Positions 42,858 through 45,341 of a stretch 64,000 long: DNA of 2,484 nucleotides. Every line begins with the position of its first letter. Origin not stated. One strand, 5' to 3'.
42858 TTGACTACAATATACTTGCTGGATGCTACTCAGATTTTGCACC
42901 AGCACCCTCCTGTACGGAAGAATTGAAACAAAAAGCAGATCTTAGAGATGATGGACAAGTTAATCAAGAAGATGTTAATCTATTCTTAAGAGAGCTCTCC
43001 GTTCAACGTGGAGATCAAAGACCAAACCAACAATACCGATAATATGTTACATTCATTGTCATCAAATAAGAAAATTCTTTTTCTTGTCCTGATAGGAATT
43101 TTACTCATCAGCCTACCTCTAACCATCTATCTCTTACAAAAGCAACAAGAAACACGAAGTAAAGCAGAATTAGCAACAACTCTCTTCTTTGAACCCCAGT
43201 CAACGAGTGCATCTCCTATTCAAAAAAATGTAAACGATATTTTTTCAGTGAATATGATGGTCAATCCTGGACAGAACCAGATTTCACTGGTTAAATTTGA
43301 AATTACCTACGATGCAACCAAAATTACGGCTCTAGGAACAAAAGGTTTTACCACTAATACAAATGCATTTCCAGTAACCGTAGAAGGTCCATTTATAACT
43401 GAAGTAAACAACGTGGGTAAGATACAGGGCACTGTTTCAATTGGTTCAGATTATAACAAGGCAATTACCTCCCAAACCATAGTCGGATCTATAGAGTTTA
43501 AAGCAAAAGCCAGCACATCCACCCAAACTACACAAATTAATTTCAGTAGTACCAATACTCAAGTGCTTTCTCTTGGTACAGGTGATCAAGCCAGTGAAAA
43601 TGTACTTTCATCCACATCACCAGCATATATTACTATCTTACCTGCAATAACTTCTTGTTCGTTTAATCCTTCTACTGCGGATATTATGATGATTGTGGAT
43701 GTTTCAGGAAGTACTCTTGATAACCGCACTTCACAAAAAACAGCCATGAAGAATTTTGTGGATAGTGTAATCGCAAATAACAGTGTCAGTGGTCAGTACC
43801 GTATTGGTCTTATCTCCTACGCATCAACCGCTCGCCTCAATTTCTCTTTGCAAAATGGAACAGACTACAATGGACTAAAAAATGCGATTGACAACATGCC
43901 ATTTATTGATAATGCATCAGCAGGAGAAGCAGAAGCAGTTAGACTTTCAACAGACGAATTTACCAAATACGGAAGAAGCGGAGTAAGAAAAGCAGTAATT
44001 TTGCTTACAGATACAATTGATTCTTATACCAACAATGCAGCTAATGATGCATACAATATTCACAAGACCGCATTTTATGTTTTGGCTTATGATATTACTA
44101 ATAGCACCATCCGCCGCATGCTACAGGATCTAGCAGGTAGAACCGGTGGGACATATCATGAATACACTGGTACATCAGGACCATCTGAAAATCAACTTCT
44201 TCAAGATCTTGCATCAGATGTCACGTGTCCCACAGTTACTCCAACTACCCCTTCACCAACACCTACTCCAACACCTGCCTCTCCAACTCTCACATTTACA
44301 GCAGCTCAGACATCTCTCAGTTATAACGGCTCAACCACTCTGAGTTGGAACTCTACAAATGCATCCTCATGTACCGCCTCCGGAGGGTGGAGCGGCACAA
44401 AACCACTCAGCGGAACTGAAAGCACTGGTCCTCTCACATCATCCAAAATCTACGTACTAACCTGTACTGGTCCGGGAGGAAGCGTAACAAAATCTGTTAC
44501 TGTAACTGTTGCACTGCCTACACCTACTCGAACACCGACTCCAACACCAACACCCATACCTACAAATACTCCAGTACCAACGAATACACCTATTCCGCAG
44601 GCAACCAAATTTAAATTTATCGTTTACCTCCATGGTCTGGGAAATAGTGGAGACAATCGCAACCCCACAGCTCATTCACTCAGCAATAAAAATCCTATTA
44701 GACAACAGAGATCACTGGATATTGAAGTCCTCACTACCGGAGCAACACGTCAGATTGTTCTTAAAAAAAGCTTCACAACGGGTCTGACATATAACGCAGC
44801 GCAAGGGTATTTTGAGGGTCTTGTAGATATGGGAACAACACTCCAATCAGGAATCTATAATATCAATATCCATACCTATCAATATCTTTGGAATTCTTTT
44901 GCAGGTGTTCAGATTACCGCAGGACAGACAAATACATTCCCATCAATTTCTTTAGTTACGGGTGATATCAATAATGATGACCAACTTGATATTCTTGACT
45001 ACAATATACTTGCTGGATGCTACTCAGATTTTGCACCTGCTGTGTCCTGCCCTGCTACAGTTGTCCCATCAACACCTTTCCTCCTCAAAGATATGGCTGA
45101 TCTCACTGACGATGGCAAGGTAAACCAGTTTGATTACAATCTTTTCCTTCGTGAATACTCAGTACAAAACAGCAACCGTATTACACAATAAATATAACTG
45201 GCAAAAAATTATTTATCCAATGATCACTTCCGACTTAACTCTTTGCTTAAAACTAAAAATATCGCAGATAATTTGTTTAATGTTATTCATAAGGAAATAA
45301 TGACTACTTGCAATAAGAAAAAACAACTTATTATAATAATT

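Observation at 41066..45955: Putative non-cellulosomal cohesin-dockerin surface assembly system built on vWA-domain proteins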

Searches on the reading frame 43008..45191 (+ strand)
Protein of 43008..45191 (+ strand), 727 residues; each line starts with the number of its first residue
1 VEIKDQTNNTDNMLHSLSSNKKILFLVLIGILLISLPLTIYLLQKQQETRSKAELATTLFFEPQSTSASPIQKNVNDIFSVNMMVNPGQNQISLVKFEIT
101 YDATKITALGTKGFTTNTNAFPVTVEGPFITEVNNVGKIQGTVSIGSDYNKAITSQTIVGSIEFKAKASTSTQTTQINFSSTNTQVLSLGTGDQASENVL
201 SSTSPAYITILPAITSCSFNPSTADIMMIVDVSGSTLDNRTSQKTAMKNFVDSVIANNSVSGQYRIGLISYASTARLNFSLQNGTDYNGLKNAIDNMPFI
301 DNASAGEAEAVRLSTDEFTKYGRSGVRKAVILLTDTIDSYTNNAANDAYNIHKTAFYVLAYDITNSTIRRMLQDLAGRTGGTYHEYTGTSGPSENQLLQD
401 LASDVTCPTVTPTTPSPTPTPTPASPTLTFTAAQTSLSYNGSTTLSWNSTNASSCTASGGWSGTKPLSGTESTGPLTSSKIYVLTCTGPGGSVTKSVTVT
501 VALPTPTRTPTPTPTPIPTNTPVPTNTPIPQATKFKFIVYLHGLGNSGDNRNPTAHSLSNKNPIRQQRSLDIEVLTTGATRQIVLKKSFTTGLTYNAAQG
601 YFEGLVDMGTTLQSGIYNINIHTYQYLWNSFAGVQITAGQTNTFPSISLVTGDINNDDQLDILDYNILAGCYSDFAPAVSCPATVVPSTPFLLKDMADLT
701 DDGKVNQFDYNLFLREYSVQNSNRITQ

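Call 3: search_protein_families(library=pfam, proteins=[window:43008-45191:+], max_evalue=1)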
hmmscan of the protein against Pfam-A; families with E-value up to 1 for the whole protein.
window:43008-45191:+ (727 aa): 6 families
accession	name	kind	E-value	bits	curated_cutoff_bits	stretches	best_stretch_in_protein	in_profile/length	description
PF00092.34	VWA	-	1.3e-13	52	23.8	1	225-380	1-155/174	von Willebrand factor type A domain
PF13519.12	VWA_2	-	2.3e-09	38.3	27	1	226-335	1-105/107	von Willebrand factor type A domain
PF00963.24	Cohesin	-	2.3e-05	25.1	24.1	1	72-182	9-117/139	Cohesin domain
PF13768.12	VWA_3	-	0.00041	20.9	27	1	324-384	94-154/155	von Willebrand factor type A domain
PF13517.12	FG-GAP_3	-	0.075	14.1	26.9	1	629-663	26-60/61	FG-GAP-like repeat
PF00404.24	Dockerin_1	-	0.21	12.2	22.9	1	652-712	2-51/57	Dockerin type I domain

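Call 4: search_protein_families(library=ncbifam, proteins=[window:43008-45191:+], max_evalue=1)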
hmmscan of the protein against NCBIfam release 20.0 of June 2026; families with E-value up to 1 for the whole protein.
window:43008-45191:+ (727 aa): 2 families
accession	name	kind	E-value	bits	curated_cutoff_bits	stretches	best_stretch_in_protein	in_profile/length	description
NF010238.0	PRK13685.1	subfamily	0.00042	19.5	432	1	224-313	97-184/335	hypothetical protein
NF033186.1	internalin_K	exception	0.99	7.8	1100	1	494-534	498-538/604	class 1 internalin InlK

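Call 57: search_protein_families(library=pfam, alignment_id=A5, max_evalue=0.001)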
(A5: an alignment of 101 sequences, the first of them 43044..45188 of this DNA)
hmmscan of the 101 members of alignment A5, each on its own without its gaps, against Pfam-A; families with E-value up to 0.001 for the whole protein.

A. member 1, window:43044-45188:+ (715 aa): 4 families
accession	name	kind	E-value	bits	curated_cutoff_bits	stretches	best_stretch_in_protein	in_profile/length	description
PF00092.34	VWA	-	1.3e-13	52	23.8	1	213-368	1-155/174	von Willebrand factor type A domain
PF13519.12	VWA_2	-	2.3e-09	38.3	27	1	214-323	1-105/107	von Willebrand factor type A domain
PF00963.24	Cohesin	-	2.3e-05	25.1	24.1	1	60-170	9-117/139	Cohesin domain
PF13768.12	VWA_3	-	0.00042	20.8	27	0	312-372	94-154/155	von Willebrand factor type A domain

B. families by the number of members that match (of 101 scanned): 23 families
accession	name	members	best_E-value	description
PF00404.24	Dockerin_1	42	8.5e-19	Dockerin type I domain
PF00963.24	Cohesin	30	7.6e-11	Cohesin domain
PF17210.9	SdrD_B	10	5.9e-13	SdrD B-like domain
PF18911.6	PKD_4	10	3.7e-10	PKD domain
PF00801.26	PKD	10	3.3e-09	PKD domain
PF00092.34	VWA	8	1.3e-22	von Willebrand factor type A domain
PF13519.12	VWA_2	8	4.4e-17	von Willebrand factor type A domain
PF07452.17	CHRD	6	8.2e-28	CHRD domain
PF13620.12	CarboxypepD_reg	6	1.6e-07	Carboxypeptidase regulatory-like domain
PF13768.12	VWA_3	5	6.4e-08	von Willebrand factor type A domain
PF17802.7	SpaA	3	2.7e-06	Prealbumin-like fold domain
PF17957.7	Big_7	2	6e-17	Bacterial Ig domain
PF00036.39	EF-hand_1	1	3.5e-08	EF hand domain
PF24684.1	Vgb_lyase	1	3.6e-07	Virginiamycin B lyase family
PF13202.12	EF-hand_5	1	4.4e-07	EF hand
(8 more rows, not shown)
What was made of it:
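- On Cohesin (Pfam PF00963): 30 of 101 gene 2 N-domain family members match at E<=1e-3 (call 57).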

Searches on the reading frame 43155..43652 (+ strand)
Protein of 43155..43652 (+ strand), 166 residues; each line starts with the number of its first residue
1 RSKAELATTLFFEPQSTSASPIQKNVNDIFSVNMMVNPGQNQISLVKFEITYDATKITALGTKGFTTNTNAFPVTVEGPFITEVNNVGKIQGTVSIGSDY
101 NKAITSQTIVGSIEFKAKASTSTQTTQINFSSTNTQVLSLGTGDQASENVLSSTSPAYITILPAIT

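Call 49: search_protein_representatives(protein=window:43155-43652:+)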
Query: 166 residues. Proteins with E-value up to 0.001 (for the whole library): 452; up to 1e-10: 307; up to 1e-30: 9. The best 150 are listed.
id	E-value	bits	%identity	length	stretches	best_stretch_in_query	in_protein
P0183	5.7e-88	308.7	96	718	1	1-166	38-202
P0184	2.7e-37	144.5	54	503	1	1-162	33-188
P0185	5.3e-34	133.8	42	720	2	1-162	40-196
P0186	9.8e-34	132.9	40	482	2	1-165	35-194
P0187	1.1e-32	129.5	50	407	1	1-163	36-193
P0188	2.0e-32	128.7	52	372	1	1-162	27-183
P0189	1.5e-31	125.8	46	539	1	1-162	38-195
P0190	4.3e-31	124.4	51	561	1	1-162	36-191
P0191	7.5e-31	123.6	50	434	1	8-164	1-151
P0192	2.2e-30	122.0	47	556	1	1-162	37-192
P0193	3.4e-30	121.5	49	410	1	1-164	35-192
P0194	6.1e-30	120.6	49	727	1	1-163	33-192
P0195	1.6e-29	119.2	48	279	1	1-161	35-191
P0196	1.7e-29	119.2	49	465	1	2-161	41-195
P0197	1.8e-29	119.1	54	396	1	1-162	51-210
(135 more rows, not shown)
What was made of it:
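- Gene 2's N-terminal cohesin family has 452 representative homologues, and the domain always sits just after the N-terminal helix (call 49).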

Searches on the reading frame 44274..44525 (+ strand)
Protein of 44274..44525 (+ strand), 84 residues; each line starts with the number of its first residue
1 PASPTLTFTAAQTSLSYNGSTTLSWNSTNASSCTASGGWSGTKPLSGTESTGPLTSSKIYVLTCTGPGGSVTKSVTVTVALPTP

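Call 70: search_protein_families(library=pfam, proteins=[window:44274-44525:+], max_evalue=10)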
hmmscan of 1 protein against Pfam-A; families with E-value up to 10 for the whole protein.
seq(84 aa): 0 families
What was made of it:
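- Checked: Not confirmed: the 'Ig-like' domain of gene 2 (aa 416-489) has no Pfam match (call 70) and was not modelled.
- Tried and rejected: The Pfam search of gene 2's small two-Cys domain gave no hit (call 70).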
